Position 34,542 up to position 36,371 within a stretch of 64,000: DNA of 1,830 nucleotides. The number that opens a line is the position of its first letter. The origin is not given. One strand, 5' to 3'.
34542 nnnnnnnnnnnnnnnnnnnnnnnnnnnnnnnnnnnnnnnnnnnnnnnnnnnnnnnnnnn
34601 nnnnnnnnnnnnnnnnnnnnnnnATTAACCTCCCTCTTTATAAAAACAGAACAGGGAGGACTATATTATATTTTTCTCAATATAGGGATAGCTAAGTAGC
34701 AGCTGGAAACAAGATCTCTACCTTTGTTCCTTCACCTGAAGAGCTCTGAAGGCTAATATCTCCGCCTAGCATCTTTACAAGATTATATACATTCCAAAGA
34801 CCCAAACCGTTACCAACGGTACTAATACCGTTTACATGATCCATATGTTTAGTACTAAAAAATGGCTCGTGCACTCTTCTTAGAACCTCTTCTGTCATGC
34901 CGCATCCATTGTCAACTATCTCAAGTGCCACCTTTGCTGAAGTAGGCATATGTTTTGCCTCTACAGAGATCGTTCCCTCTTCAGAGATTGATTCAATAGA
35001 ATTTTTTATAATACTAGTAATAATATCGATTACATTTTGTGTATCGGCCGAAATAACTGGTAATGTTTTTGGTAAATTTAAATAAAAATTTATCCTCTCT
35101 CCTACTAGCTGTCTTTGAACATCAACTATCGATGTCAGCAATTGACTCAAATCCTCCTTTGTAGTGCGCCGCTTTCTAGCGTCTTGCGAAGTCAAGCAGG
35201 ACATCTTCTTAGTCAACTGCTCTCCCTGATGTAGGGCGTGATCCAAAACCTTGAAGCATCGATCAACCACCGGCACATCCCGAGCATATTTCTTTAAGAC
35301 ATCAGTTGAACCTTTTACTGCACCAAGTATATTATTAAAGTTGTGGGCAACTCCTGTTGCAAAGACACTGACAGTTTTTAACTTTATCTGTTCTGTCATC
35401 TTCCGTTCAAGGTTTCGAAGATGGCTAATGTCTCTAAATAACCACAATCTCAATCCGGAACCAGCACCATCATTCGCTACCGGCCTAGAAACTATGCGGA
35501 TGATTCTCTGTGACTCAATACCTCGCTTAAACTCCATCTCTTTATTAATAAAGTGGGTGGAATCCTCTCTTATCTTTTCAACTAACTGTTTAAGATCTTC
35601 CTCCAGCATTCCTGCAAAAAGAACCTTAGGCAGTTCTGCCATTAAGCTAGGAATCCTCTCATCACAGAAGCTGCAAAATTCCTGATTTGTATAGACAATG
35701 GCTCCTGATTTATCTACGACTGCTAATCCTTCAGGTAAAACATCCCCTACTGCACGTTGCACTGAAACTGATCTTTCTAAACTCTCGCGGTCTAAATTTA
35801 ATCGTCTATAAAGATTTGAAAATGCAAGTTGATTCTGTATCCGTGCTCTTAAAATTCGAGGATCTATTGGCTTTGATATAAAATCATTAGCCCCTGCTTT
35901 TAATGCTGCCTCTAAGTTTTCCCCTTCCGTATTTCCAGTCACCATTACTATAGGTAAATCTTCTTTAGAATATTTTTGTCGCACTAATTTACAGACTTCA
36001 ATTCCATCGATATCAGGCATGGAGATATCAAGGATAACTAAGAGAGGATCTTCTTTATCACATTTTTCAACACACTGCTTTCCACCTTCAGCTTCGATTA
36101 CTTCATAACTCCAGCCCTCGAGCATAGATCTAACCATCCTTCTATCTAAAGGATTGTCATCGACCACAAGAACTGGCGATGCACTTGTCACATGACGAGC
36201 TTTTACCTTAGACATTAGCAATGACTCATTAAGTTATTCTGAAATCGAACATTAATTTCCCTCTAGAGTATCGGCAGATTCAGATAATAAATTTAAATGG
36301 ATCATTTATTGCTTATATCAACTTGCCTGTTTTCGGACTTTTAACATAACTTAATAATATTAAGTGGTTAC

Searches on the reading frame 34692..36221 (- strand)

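Call 54: search_protein_families(library=pfam, proteins=[window:34692-36221:-], max_evalue=0.00001)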
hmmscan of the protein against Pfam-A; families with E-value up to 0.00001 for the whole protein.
window:34692-36221:- (509 aa): 2 families
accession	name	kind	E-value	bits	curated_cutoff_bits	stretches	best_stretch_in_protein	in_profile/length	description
PF00072.30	Response_reg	-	3.9e-30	104.7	30.2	1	17-129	1-111/111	Response regulator receiver domain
PF02518.31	HATPase_c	-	4.7e-20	72.5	26.4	1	394-508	3-110/111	Histidine kinase-, DNA gyrase B-, and HSP90-like ATPase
